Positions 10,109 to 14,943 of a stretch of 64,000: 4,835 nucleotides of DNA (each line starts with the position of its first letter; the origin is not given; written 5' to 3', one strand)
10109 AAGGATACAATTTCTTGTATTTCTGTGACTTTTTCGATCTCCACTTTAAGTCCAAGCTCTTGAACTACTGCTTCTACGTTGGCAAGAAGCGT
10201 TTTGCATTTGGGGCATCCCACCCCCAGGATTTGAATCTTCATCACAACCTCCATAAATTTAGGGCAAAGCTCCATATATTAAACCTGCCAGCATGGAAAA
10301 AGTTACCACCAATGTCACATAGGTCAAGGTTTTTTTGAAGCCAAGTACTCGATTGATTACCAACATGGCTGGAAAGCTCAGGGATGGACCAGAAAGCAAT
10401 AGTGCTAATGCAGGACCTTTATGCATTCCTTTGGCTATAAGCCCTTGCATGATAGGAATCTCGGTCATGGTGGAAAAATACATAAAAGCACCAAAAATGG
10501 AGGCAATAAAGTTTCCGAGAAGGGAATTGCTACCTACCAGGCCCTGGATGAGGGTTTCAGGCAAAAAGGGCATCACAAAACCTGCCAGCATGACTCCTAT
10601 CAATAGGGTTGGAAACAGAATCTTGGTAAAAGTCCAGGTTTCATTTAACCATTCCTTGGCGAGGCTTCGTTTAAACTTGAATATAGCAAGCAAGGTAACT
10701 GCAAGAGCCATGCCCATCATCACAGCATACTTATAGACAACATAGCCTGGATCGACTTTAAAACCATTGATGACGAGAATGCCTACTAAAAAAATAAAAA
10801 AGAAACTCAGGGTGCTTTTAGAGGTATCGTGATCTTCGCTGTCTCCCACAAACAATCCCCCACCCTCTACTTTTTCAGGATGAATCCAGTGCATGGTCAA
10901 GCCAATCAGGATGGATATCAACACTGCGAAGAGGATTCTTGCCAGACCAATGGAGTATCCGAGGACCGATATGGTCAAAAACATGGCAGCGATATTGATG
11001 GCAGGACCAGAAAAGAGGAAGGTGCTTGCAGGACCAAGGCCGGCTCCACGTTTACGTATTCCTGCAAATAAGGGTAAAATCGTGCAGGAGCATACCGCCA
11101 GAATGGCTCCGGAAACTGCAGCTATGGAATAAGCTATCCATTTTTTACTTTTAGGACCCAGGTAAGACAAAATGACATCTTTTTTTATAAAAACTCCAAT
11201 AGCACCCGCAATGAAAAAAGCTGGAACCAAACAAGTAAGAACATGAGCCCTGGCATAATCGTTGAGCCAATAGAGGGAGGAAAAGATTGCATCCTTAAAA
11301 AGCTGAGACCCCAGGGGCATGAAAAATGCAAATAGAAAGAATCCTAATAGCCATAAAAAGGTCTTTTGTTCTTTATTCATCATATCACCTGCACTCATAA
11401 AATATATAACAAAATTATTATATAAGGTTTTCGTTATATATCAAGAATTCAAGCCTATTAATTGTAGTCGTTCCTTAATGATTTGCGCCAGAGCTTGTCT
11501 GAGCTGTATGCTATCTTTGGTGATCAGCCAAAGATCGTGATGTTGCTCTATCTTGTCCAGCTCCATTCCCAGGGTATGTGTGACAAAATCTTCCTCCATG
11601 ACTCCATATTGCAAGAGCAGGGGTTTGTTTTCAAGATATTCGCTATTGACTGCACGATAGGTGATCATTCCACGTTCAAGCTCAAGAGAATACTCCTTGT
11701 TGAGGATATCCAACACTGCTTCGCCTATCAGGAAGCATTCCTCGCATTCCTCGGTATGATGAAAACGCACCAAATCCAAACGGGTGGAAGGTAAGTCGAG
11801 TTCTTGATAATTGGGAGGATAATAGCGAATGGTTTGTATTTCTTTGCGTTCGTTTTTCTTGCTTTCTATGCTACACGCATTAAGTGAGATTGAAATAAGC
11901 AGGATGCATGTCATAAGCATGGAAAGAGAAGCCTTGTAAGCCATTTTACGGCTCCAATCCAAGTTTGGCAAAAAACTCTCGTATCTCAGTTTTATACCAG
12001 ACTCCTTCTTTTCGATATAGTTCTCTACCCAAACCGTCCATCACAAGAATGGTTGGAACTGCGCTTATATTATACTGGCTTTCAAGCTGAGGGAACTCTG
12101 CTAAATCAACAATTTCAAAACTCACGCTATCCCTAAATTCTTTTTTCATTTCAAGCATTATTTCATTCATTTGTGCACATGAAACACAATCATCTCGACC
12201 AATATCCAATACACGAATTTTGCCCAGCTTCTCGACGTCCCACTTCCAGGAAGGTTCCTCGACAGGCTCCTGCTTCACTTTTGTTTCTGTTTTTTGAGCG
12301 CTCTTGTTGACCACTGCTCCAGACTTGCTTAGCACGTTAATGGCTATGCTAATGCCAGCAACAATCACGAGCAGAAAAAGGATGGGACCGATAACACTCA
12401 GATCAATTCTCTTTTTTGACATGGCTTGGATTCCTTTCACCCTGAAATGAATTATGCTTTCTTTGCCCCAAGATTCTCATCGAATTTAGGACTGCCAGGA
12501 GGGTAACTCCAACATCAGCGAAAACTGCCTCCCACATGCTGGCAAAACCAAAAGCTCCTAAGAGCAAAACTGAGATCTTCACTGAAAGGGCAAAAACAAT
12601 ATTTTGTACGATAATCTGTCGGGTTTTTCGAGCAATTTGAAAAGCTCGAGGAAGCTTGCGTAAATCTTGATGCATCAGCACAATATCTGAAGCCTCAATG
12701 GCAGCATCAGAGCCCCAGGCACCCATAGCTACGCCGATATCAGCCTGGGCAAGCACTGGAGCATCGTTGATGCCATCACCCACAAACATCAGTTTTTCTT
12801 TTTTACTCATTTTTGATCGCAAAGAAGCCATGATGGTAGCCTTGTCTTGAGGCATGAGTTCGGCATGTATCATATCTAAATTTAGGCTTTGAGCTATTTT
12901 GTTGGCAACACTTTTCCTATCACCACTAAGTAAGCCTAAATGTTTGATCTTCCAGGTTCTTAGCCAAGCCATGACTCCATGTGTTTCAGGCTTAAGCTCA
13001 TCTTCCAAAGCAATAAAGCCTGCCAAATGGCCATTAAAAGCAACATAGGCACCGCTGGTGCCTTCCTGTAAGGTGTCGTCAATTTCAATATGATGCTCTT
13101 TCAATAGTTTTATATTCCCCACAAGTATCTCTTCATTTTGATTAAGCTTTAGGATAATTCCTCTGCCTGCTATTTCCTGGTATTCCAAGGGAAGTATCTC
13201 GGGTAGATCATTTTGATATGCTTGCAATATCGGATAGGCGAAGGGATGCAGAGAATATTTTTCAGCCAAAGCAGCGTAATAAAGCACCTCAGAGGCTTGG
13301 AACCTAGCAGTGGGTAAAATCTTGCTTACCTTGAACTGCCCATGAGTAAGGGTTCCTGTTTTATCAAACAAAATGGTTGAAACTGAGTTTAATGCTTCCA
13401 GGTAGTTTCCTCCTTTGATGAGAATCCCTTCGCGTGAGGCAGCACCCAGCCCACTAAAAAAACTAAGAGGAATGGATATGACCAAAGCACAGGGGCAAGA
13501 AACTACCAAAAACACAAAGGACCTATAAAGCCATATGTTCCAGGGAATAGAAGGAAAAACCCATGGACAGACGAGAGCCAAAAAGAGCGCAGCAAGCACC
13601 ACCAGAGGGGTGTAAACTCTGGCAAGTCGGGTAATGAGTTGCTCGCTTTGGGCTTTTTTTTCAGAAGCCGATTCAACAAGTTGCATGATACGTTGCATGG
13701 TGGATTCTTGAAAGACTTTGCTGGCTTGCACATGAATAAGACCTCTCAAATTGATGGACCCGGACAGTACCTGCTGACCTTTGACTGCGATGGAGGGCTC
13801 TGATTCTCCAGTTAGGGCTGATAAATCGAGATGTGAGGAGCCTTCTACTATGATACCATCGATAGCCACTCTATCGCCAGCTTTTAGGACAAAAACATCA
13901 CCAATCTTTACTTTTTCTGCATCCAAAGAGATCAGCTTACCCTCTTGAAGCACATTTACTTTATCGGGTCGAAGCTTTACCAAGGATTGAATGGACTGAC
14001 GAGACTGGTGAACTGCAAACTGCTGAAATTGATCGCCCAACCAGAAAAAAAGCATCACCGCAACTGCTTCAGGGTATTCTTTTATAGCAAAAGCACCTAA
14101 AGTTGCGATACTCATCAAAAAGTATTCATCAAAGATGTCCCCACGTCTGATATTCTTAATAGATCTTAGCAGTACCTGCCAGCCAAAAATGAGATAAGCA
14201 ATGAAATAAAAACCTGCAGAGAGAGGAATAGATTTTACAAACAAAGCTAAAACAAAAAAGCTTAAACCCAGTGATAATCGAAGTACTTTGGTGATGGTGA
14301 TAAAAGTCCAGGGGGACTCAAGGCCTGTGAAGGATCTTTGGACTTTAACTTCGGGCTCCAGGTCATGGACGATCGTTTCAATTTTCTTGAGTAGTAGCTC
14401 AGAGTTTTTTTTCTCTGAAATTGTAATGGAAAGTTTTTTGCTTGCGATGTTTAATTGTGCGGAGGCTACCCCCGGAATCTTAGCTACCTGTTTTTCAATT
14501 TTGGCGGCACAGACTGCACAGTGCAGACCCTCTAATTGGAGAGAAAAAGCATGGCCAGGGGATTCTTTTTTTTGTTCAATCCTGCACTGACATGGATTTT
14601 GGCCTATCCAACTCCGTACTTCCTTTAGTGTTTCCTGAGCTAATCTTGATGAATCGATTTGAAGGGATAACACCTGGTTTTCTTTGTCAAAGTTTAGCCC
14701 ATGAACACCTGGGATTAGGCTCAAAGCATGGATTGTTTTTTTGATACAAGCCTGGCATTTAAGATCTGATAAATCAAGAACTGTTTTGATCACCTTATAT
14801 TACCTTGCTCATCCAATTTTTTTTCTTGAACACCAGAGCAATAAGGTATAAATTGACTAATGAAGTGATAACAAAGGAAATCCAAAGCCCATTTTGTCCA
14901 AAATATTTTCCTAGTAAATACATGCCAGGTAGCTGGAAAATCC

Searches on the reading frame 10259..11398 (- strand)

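Call 64: search_protein_families(library=pfam, proteins=[window:10259-11398:-], max_evalue=0.00001)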
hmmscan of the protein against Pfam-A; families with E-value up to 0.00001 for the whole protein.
window:10259-11398:- (379 aa): 1 family
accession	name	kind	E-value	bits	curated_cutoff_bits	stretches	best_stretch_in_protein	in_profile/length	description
PF03773.19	ArsP_1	-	3.9e-76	256.4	32.3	1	41-376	4-293/294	Predicted permease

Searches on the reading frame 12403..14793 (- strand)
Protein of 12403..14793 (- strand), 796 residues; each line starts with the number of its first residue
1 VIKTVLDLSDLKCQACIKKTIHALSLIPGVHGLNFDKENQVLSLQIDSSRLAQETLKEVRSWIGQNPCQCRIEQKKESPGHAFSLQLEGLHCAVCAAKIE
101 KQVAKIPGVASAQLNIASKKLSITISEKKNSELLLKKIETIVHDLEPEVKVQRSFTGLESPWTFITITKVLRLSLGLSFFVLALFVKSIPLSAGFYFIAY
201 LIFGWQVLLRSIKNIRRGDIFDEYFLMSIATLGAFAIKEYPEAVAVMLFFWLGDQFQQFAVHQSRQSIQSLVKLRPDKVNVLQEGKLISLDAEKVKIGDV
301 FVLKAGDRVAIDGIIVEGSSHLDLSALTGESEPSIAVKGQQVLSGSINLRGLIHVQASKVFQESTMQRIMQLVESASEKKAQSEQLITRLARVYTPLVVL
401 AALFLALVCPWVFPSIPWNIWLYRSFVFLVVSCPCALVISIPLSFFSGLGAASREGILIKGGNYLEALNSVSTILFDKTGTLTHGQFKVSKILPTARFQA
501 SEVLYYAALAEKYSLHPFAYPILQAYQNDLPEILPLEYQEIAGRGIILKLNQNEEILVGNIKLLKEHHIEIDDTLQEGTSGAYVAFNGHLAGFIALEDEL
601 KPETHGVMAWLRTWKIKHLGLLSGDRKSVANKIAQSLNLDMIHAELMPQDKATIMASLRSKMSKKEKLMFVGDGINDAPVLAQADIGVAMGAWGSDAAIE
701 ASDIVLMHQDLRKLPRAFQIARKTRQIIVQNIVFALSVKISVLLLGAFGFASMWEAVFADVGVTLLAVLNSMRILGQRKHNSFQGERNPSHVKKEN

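Call 64: search_protein_families(library=pfam, proteins=[window:12403-14793:-], max_evalue=0.00001)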
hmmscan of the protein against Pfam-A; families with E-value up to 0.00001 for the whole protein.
window:12403-14793:- (796 aa): 3 families
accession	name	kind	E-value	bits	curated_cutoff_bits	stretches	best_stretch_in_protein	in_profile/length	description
PF00122.25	E1-E2_ATPase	-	6.8e-48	163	28.1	1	273-454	1-180/181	E1-E2 ATPase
PF00702.32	Hydrolase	-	7e-26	92.2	26.4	1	472-685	2-191/191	haloacid dehalogenase-like hydrolase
PF00403.32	HMA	-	1.6e-15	57.6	24.8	1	85-140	2-58/62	Heavy-metal-associated domain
